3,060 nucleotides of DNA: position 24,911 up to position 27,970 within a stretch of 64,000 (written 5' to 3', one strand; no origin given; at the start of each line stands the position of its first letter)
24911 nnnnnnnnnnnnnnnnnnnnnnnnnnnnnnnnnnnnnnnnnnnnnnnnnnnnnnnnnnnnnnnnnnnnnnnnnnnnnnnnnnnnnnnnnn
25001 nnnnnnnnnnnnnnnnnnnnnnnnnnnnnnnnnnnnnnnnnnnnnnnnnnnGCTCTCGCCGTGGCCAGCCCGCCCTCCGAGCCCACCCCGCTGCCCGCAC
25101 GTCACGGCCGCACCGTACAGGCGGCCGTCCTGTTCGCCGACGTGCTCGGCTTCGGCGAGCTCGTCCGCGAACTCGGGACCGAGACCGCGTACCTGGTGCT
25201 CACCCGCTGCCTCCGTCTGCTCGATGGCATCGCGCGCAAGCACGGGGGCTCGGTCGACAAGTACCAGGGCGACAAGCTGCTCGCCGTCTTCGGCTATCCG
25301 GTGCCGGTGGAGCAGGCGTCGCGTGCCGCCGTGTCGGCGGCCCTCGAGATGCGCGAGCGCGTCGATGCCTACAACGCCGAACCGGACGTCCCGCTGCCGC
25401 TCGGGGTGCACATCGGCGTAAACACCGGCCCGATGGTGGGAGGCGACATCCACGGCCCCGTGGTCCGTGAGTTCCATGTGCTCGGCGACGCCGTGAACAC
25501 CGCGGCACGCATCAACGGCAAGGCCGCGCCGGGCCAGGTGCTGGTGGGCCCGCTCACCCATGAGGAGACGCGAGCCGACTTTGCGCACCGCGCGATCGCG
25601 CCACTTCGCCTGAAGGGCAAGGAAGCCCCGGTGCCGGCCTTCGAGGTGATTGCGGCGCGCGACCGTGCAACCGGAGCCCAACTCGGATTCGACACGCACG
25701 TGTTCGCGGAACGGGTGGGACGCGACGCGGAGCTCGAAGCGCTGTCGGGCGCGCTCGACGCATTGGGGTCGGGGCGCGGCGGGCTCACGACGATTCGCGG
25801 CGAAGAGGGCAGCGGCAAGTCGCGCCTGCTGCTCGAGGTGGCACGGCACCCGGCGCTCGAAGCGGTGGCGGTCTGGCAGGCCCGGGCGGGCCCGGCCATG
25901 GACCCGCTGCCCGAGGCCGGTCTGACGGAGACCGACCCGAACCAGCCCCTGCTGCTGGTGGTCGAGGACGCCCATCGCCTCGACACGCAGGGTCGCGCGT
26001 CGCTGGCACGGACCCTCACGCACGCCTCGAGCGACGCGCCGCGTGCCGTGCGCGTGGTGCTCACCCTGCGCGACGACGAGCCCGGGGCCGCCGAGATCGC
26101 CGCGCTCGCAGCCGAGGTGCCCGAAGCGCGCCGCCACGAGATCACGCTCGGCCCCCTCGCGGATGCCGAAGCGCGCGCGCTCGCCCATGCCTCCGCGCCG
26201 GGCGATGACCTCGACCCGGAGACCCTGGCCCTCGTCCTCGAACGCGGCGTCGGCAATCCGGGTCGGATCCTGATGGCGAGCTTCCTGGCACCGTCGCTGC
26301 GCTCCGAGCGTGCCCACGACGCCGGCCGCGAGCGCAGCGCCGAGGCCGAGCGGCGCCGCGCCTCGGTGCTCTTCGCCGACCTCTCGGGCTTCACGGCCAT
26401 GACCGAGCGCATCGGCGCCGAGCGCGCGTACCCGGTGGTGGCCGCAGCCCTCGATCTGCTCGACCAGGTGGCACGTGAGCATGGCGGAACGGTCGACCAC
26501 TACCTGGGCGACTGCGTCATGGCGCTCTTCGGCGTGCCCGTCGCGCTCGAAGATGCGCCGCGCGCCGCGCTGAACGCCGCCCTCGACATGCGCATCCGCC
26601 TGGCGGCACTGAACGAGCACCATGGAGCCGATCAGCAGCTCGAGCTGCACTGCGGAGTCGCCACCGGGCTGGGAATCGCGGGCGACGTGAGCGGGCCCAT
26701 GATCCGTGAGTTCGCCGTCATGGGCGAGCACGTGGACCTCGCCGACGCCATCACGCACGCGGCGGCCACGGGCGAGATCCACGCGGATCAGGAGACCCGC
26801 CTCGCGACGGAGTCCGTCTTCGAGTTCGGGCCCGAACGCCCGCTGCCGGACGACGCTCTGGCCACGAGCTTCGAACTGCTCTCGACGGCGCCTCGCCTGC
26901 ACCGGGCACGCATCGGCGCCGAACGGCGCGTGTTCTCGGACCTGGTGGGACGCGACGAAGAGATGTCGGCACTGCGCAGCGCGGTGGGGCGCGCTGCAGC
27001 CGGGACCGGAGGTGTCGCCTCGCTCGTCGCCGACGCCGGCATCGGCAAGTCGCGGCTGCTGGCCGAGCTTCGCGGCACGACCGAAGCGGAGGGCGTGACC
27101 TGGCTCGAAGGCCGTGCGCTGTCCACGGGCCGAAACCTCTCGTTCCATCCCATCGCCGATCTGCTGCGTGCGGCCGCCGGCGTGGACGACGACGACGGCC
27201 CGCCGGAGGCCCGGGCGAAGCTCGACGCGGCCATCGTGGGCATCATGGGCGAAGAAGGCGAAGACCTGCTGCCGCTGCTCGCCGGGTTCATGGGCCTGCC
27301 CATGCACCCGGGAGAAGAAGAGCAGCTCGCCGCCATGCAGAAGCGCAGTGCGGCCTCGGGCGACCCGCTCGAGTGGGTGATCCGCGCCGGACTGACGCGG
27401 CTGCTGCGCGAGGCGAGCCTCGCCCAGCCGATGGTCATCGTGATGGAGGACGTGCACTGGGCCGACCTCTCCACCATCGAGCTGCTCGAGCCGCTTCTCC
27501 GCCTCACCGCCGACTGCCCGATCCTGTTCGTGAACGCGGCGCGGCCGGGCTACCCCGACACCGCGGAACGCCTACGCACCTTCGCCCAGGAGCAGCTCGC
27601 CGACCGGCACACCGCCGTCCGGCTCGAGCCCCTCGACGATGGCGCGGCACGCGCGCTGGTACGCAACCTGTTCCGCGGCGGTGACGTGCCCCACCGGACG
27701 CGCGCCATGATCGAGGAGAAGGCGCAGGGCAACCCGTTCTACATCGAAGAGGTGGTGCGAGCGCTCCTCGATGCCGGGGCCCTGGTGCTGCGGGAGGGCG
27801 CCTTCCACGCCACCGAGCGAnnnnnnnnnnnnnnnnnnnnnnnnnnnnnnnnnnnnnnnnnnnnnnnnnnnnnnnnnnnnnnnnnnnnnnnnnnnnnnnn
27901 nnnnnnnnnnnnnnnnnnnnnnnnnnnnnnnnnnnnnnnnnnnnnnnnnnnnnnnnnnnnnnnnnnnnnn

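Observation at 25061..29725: Tandemly duplicated cyclase/P-loop module in one 1554-aa STAND-like protein, with an asymmetric cyclase pair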

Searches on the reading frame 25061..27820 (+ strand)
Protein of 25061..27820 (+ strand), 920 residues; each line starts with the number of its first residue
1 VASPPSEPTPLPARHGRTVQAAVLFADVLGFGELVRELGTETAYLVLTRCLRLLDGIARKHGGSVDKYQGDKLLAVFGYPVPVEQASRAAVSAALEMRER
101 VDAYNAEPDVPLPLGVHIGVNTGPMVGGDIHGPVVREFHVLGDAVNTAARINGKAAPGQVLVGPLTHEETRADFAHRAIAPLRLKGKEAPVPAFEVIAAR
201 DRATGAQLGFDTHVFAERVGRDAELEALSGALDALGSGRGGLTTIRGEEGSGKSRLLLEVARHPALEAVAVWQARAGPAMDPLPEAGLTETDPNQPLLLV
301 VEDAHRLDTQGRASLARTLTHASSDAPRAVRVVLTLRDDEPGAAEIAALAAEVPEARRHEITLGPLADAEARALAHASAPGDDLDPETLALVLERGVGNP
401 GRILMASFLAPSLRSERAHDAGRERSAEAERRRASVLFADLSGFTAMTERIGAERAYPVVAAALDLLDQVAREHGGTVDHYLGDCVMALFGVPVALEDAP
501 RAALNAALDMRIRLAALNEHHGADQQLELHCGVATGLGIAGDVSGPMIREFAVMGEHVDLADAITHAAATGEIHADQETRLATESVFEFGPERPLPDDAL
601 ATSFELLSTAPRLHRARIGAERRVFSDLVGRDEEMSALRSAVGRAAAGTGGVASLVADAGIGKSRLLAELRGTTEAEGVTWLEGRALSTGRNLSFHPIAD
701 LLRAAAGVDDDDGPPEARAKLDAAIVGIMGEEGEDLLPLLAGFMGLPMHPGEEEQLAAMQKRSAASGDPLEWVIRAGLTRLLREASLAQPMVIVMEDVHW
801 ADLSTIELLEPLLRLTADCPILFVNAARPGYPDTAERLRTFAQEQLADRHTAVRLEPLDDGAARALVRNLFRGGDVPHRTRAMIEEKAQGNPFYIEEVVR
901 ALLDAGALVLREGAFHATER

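Call 20: find_related_loci(query=A1, collection=genome_contigs, flank=8000)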
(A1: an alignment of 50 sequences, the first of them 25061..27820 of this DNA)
Query A1 (920 aa) in genome_contigs; peptide patterns used: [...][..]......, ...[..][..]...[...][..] (x = any residue, [..] = any of these).
600 stretches matched a pattern (row limit reached: there are more); 544 encode a relative of the query (tblastn E <= 1e-3); the best 80 are kept; 80 distinct loci.
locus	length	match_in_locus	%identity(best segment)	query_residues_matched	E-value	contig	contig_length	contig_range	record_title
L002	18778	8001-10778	46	4-920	0e+0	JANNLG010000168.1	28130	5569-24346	MAG: Deltaproteobacteria bacterium isolate SOY_38_metabat_195 SOY_38_k141_3173779, whole genome shotgun sequence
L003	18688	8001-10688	43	20-908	6e-179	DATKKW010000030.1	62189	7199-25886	MAG TPA_asm: Myxococcota bacterium isolate SMAG_U14668 k141_396093, whole genome shotgun sequence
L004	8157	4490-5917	35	22-909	2e-73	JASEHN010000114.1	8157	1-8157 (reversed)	MAG: Thermodesulfobacteriota bacterium isolate Yes70-24 NODE_3982_length_8157_cov_5.670822, whole genome shotgun sequenc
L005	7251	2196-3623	36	23-913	1e-71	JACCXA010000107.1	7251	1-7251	MAG: Chthoniobacterales bacterium isolate MGR_bin166 SD2897-2912_k127_6602504, whole genome shotgun sequence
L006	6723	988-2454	33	16-918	2e-71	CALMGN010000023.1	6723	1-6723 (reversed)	MAG TPA_asm: uncultured Anaerolineaceae bacterium isolate SRR6284162_bin.61_CONCOCT_v1.1_MAG genome assembly, contig: ER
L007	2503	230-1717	34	23-920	3e-71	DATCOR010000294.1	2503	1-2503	MAG TPA_asm: Candidatus Limnocylindria bacterium isolate SMAG_U7206 k141_85000, whole genome shotgun sequence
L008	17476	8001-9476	34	16-918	5e-66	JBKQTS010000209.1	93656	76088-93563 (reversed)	MAG: Syntrophobacteraceae bacterium isolate MHr2D2E2F__bin_75 MHr2D2E2F_000000209023, whole genome shotgun sequence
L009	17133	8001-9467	30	5-918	2e-63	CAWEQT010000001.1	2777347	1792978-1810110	MAG: uncultured delta proteobacterium isolate MFD01828.bin.1.70 genome assembly, contig: contig_19051, whole genome shot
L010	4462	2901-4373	29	20-918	9e-62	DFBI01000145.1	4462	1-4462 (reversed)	MAG TPA_asm: Syntrophaceae bacterium UBA3084 UBA3084_contig_78797, whole genome shotgun sequence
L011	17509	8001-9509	30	16-920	4e-59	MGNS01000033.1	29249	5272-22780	MAG: Chloroflexi bacterium RBG_16_57_11 RBG_16_scaffold_1446, whole genome shotgun sequence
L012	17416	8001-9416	31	24-915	7e-59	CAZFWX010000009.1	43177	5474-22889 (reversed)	MAG TPA_asm: uncultured Desulfobacterales bacterium isolate binchicken_co107_460 genome assembly, contig: NODE_2208_leng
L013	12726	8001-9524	30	4-915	6e-57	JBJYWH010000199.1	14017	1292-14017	MAG: Anaerolineales bacterium isolate J5_7_160517rDrA_9 J5_7_160517rDrA_9_000000000199, whole genome shotgun sequence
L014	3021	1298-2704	31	24-920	3e-57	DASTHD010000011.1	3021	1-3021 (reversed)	MAG TPA_asm: Gaiellaceae bacterium isolate SMAG_U353 k141_445591, whole genome shotgun sequence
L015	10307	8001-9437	34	16-918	1e-56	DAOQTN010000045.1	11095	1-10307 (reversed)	MAG TPA_asm: Anaerolineaceae bacterium isolate AMR_MDS_1139 NODE_6605_length_11095_cov_5.137953, whole genome shotgun se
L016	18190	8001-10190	32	23-916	1e-56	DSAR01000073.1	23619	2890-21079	MAG TPA_asm: Chloroflexota bacterium isolate SpSt-1153 Ga0129302_1000782, whole genome shotgun sequence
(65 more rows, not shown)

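Call 25: predict_structure(alignment_id=A1)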
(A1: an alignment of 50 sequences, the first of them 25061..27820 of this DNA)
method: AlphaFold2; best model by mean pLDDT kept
length: 920 residues; sequences in the alignment: 50
mean_pLDDT: 88.5   pTM: 0.84
mean pLDDT of the five models: 88.5, 88.0, 85.9, 85.4, 84.9
residues with pLDDT >= 90: 558; 70-90: 295; 50-70: 55; < 50: 12
segments of 3 or more residues with pLDDT < 50: 1-7, 689-691
pLDDT, mean of each block of 10 residues (from residue 1): 39 81 97 91 93 94 90 95 93 95 92 96 93 85 93 96 98 95 91 94 65 77 95 92 95 92 90 79 63 86 91 91 86 94 93 94 96 92 88 95 94 88 70 93 89 90 92 86 90 81 95 91 86 93 87 91 94 96 92 83 94 69 73 96 96 93 90 93 70 69 89 90 93 89 86 85 76 88 95 90 85 96 94 92 96 95 91 87 90 86 85 86
secondary structure, 60 per line:
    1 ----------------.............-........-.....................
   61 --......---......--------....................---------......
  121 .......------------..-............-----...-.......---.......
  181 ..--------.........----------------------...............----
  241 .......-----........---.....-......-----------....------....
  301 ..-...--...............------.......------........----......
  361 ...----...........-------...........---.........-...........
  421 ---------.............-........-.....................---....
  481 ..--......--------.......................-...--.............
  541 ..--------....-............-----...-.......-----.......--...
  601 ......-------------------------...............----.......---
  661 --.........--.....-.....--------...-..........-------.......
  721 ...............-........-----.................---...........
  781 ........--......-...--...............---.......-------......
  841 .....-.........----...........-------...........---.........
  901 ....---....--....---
elements in order (helices of 4 or more, strands of 3 or more residues): E17-29 H31-38 H40-60 E63-68 E72-77 H86-105 E115-127 H143-154 E160-162 H164-170 E174-182 E191-199 H222-236 E241-247 H253-260 H264-268 E270-275 H287-290 E297-302 H309-323 E330-336 H343-350 E358-363 H368-378 H386-396 H400-408 H410-420 E430-442 H444-451 H453-473 E477-482 E485-490 H499-521 E528-542 E551-554 H556-567 E573-575 H577-583 E589-595 E598-606 H632-646 E651-657 H663-671 H674-678 E680-684 H697-706 H714-735 H737-744 H750-766 H770-788 E791-796 H803-817 E821-827 H835-845 E850-855 H860-870 H878-888 H892-904 E908-911 E914-917

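Call 28: fold_search(model_id=the predicted structure, library=pdb)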
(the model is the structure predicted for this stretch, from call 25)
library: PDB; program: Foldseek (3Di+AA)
matches with E <= 10: 1496; with E <= 0.001: 463
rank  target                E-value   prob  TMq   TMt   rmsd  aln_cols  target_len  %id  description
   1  8sl4_A                4.5e-20  1.00  0.36  0.34  31.9       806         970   11  Dimeric form of human adenylyl cyclase 5 (released 2024-04-03)
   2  9u3r                  2.6e-19  1.00  0.36  0.39  29.1       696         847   13  Cryo-EM structure of human AC9 (released 2025-06-11)
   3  5d0r                  5.9e-19  1.00  0.35  0.65   8.6       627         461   14  Crystal structure of human soluble Adenylyl Cyclase with the inhibitor bithionol (released 2016-03-16)
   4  6r3q_A                6.9e-19  1.00  0.36  0.39  30.7       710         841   12  The structure of a membrane adenylyl cyclase bound to an activated stimulatory G protein (released 2019-05-08)
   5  4clp                  9.4e-19  1.00  0.34  0.65   8.6       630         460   14  Crystal structure of human soluble Adenylyl Cyclase complex with adenosine-3',5'-cyclic-monophosphate (released 2014-03-05)
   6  9u3u                  9.4e-19  1.00  0.36  0.39  29.5       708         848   11  Cryo-EM structure of human AC9_delC (released 2025-06-11)
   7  5iv4                  1.9e-18  1.00  0.35  0.67   8.7       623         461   13  Crystal structure of the human soluble adenylyl cyclase in complex with the allosteric inhibitor LRE1 (released 2016-08-17)
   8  9u3p_A                2.0e-18  1.00  0.37  0.66  12.1       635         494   10  Cryo-EM structure of human AC9-Gs complex (soluble domain) (released 2025-06-11)
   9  4clk                  3.8e-18  1.00  0.34  0.65   9.0       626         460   14  Crystal structure of human soluble Adenylyl Cyclase in complex with alpha,beta-methyleneadenosine-5'-triphosphate (released 2014-03-05)
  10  7pde_A                4.0e-18  1.00  0.36  0.39  29.3       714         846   12  Structure of Adenylyl cyclase 9 in complex with Gs protein alpha subunit and MANT-GTP (released 2022-01-19)
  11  4usu                  4.5e-18  1.00  0.35  0.66   8.5       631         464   14  Crystal structure of human soluble Adenylyl Cyclase in complex with alpha,beta-methyleneadenosine-5'-triphosphate (released 2014-07-30)
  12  8il7                  4.7e-18  1.00  0.34  0.65   8.9       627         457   14  Structure of human soluble Adenylyl Cyclase in complex with lactate (released 2023-07-26)
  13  4clt                  5.8e-18  1.00  0.34  0.65   9.0       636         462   14  Crystal structure of human soluble Adenylyl Cyclase with adenosine-3', 5'-cyclic-monophosphate and pyrophosphate (released 2014-03-05)
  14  4cm0                  6.1e-18  1.00  0.34  0.63   8.9       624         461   13  Crystal structure of human soluble Adenylyl Cyclase with alpha,beta- methyleneadenosine-5'-triphosphate soaked with bica (released 2014-03-05)
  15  7pdf_A                7.1e-18  1.00  0.36  0.71   7.5       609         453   10  focus refinement of soluble domain of adenylyl cyclase 9 in complex with Gs protein alpha subunit and MANT-GTP (released 2022-01-26)
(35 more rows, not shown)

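Call 71: search_protein_representatives(protein=window:25061-27820:+)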
Query: 920 residues. Proteins with E-value up to 0.001 (for the whole library): 121636; up to 1e-10: 51580; up to 1e-30: 7867. The best 150 are listed.
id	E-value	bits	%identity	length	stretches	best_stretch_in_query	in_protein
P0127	2.8e-245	833.4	55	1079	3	362-874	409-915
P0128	3.8e-244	829.6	51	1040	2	269-920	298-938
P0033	7.0e-241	818.8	49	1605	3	386-920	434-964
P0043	8.9e-238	808.6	54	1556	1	12-918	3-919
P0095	1.5e-223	761.5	48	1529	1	16-920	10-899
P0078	1.1e-222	758.6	48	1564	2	265-919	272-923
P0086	1.6e-217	741.6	50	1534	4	328-920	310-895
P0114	1.1e-213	728.8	44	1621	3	390-919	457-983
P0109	4.2e-213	727.0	49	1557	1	20-920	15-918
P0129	1.4e-210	718.6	49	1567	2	280-920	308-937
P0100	5.2e-206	703.5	47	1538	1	24-919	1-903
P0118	1.1e-202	692.5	48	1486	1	19-919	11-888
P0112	3.2e-200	684.3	46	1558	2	288-920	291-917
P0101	2.0e-199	681.7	45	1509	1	15-919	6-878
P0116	9.5e-197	672.8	47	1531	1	20-910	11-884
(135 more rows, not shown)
